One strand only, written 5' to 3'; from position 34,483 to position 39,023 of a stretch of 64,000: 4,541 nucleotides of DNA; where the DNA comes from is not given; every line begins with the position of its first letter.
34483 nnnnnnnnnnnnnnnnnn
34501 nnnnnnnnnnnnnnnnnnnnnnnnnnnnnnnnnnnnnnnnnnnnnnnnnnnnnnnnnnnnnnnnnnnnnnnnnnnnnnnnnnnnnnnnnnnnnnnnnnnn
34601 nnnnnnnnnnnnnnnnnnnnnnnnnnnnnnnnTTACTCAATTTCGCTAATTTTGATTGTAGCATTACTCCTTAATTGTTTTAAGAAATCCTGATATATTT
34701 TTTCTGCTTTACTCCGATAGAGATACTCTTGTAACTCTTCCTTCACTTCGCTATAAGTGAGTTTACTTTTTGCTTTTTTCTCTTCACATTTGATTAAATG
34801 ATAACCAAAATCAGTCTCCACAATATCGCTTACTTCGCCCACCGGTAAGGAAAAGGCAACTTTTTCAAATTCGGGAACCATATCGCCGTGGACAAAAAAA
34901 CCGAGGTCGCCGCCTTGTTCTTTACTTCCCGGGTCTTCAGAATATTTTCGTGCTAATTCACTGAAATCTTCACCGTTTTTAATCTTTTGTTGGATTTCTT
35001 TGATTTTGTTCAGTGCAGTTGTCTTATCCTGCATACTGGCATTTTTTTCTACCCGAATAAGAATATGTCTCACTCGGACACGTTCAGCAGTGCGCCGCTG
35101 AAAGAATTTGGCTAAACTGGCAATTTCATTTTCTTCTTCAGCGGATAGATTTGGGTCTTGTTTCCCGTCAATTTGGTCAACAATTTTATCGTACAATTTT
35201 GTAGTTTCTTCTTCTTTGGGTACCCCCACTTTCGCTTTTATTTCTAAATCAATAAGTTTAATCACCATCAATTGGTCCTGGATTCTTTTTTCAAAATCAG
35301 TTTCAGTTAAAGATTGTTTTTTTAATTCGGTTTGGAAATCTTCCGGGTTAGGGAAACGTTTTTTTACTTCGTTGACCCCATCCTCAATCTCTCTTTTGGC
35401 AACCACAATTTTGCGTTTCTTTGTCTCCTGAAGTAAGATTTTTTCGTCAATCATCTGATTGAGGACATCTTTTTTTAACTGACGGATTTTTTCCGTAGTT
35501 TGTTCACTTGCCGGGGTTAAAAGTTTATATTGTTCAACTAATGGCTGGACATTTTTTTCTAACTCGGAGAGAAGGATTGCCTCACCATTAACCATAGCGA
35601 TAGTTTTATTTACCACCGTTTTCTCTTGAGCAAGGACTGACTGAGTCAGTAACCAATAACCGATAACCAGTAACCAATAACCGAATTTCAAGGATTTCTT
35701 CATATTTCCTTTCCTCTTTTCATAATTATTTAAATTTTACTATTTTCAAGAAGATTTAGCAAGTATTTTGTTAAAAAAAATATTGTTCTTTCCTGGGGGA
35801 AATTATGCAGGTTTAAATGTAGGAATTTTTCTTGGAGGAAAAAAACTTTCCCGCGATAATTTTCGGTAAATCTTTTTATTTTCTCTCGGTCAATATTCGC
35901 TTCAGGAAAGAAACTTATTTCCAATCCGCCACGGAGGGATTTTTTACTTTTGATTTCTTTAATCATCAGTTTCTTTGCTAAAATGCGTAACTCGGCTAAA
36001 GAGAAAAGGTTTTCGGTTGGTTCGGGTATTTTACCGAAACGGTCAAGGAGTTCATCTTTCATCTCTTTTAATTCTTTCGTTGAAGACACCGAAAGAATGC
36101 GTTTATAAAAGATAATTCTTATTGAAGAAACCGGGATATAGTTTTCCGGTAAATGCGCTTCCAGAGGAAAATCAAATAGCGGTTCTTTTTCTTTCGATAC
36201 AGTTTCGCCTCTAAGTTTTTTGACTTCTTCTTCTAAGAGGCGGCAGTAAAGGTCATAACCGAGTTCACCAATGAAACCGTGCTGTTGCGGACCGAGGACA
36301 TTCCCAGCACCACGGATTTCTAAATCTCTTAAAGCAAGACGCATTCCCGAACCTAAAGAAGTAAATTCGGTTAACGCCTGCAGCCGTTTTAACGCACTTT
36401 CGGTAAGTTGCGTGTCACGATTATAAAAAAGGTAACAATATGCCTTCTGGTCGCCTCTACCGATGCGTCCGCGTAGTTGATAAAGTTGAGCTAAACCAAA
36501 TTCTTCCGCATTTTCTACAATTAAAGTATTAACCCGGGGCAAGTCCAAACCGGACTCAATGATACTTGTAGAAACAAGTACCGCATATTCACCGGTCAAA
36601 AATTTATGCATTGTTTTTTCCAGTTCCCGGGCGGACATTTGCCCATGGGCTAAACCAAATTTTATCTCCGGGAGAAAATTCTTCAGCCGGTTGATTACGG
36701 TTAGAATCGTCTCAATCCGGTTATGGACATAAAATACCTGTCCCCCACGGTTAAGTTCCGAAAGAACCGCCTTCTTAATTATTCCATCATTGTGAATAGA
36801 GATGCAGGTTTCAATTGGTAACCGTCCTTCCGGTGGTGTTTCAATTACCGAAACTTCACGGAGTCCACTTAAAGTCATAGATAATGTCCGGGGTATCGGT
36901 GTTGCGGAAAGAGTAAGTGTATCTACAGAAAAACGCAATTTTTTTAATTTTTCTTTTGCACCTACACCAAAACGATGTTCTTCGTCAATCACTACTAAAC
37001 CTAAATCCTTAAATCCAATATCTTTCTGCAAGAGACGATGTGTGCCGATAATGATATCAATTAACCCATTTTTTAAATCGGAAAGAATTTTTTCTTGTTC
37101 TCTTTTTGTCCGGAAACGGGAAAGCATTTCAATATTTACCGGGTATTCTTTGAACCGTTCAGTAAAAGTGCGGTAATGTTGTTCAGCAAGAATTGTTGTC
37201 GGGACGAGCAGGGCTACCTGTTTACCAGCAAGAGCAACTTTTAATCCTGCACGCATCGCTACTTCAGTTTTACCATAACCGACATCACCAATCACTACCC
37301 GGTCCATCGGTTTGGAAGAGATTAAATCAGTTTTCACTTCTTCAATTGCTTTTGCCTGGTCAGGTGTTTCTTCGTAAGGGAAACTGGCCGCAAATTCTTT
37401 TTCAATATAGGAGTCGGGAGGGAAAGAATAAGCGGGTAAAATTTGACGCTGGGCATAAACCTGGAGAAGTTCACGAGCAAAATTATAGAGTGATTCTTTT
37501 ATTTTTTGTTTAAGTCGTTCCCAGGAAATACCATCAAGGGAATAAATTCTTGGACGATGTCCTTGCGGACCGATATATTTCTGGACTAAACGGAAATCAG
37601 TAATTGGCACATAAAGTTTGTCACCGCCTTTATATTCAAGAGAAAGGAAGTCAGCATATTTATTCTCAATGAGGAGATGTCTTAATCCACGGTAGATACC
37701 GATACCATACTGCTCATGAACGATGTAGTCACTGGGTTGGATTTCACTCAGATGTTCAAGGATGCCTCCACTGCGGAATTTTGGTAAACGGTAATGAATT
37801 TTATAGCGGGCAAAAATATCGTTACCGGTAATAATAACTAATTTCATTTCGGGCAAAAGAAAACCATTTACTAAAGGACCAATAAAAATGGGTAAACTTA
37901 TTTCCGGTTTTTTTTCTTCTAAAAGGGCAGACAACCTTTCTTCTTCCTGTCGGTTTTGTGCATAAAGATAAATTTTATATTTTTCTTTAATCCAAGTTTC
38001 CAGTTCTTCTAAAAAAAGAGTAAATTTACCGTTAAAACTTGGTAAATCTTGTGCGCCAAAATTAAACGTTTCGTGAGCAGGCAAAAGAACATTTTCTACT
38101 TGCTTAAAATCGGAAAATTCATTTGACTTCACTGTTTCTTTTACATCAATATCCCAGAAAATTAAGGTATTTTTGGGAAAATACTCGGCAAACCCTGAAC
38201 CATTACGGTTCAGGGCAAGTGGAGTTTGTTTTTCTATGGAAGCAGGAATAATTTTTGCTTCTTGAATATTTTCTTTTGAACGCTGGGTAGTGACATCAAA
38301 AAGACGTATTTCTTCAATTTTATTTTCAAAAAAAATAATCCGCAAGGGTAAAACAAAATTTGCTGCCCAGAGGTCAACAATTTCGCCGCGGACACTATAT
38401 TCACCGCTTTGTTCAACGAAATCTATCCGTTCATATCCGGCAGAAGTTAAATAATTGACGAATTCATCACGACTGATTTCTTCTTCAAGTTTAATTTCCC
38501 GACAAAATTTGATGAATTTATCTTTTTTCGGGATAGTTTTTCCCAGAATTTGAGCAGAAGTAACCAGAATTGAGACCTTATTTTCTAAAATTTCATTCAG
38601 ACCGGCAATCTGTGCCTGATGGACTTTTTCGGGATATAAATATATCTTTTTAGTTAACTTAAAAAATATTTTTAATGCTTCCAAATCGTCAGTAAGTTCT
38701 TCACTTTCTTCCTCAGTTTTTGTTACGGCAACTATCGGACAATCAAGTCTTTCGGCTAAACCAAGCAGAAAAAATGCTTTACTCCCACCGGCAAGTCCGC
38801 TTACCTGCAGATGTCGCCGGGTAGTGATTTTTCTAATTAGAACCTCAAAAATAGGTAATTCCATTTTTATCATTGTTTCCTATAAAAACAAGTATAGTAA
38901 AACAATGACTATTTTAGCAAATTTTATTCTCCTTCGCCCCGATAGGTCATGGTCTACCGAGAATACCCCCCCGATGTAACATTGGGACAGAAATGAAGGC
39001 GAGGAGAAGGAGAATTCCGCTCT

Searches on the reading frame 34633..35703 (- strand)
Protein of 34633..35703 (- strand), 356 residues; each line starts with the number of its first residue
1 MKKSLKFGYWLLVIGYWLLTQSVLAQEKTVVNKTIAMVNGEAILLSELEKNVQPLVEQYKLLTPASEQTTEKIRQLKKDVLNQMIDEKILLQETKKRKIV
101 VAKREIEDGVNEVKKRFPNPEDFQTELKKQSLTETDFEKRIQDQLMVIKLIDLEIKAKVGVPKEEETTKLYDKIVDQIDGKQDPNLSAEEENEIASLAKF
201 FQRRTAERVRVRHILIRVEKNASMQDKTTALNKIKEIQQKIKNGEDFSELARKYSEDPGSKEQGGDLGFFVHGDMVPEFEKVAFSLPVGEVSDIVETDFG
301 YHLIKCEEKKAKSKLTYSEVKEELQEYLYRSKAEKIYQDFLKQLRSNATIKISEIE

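Call 72: search_protein_families(library=pfam, proteins=[window:34633-35703:-], max_evalue=5)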
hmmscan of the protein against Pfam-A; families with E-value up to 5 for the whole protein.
window:34633-35703:- (356 aa): 10 families
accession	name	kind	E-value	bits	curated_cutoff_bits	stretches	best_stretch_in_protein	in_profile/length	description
PF13616.12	Rotamase_3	-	8.4e-36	123.5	22.5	1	196-310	2-116/116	PPIC-type PPIASE domain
PF00639.27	Rotamase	-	3.3e-32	111.8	21.7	1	213-307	1-96/97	PPIC-type PPIASE domain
PF13624.11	SurA_N_3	-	6.7e-18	65.5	27.2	1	27-150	37-161/162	SurA-like N-terminal domain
PF13623.11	SurA_N_2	-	1.3e-12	48.3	28.5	1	31-124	39-130/145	SurA-like N-terminal domain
PF13145.12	Rotamase_2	-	2e-10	42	27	1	230-322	34-121/121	PPIC-type PPIASE domain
PF09312.16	SurA_N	-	2.5e-07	31.3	30.8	1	31-149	1-116/118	SurA N-terminal domain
PF02994.20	Transposase_22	-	0.0025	18.5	22.4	1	159-228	7-76/98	L1 transposable element RBD-like domain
PF07948.16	Nairovirus_GP38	-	0.11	12.4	25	1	64-100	64-99/243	Nairovirus GP38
PF04577.19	Glyco_transf_61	-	0.24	12.1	27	1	60-147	22-109/137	Glycosyltransferase 61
PF18689.6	PriX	-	1.2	9.9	25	1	314-344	33-63/95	Primase X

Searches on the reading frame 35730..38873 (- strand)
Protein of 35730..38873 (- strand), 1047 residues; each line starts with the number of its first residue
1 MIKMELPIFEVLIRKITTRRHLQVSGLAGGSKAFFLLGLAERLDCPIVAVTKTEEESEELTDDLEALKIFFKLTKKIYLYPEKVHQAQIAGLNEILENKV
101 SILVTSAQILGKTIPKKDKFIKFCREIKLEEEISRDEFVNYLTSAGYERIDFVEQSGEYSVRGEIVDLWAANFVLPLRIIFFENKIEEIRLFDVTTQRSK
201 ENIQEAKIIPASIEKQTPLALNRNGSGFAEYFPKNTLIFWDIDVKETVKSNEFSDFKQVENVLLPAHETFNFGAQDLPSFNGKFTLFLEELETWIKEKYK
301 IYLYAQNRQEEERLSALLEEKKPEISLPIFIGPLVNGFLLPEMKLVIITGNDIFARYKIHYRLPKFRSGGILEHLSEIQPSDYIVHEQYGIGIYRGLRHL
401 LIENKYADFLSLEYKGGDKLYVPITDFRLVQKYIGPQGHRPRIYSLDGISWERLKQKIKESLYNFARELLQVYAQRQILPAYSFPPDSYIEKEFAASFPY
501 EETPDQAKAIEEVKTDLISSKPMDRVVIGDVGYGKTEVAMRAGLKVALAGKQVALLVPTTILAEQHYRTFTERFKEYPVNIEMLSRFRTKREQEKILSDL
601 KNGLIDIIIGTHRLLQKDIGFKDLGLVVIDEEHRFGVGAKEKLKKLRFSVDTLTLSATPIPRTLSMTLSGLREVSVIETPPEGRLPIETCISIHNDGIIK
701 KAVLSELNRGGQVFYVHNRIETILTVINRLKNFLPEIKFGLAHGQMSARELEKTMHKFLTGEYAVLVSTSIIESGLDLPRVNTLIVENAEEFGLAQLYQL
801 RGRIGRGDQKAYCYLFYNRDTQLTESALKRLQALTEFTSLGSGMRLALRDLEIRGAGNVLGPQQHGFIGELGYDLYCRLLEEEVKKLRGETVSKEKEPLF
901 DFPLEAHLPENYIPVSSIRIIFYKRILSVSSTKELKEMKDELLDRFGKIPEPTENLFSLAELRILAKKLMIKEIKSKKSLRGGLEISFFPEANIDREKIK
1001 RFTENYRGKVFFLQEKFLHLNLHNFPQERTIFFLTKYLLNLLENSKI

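Call 110: search_protein_families(library=ncbifam, proteins=[window:35730-38873:-], max_evalue=1e-10)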
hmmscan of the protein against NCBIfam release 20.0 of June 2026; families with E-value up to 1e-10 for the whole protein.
window:35730-38873:- (1047 aa): 23 families
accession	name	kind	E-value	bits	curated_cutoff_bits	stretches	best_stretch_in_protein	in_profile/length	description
TIGR00580.2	mfd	equivalog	0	1019.4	800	2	265-975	194-907/907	transcription-repair coupling factor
NF007966.0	PRK10689.1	equivalog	2.7e-212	707.6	1329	2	314-994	412-1095/1148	transcription-repair coupling factor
NF008168.0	PRK10917.2-2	equivalog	2e-123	413.3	718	1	482-868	346-738/795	ATP-dependent DNA helicase RecG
NF008165.0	PRK10917.1-3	equivalog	4.9e-117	392.2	711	1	477-868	240-635/692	ATP-dependent DNA helicase RecG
TIGR00643.1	recG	equivalog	8.2e-117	391.5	659.4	1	481-868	215-608/629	ATP-dependent DNA helicase RecG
NF008170.0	PRK10917.2-4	equivalog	1.4e-101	340.7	975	1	476-867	375-770/826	ATP-dependent DNA helicase RecG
NF008163.0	PRK10917.1-1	equivalog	3.1e-99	333.1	796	1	458-868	225-643/692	ATP-dependent DNA helicase RecG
NF008164.0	PRK10917.1-2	equivalog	6.5e-98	328.8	785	1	480-867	255-645/704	ATP-dependent DNA helicase RecG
NF008166.0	PRK10917.1-4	equivalog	7.7e-94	315.1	864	1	476-866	246-654/705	ATP-dependent DNA helicase RecG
NF008167.0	PRK10917.2-1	equivalog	1.7e-80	271.1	995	1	489-867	272-686/744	ATP-dependent DNA helicase RecG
NF008169.0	PRK10917.2-3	equivalog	3.5e-63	214.1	555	1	475-866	205-581/610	ATP-dependent DNA helicase RecG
NF003673.1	PRK05298.1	equivalog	1.5e-22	79.8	743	1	82-212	114-244/653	excinuclease ABC subunit UvrB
TIGR00631.1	uvrb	equivalog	1.2e-18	66.7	750.1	1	82-212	114-244/658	excinuclease ABC subunit UvrB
TIGR00595.1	priA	equivalog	1.9e-18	66.4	230.35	1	527-635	2-105/509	replication restart helicase PriA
NF004066.1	PRK05580.1-3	equivalog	3.5e-16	58.7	813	1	489-634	240-378/788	primosomal protein N'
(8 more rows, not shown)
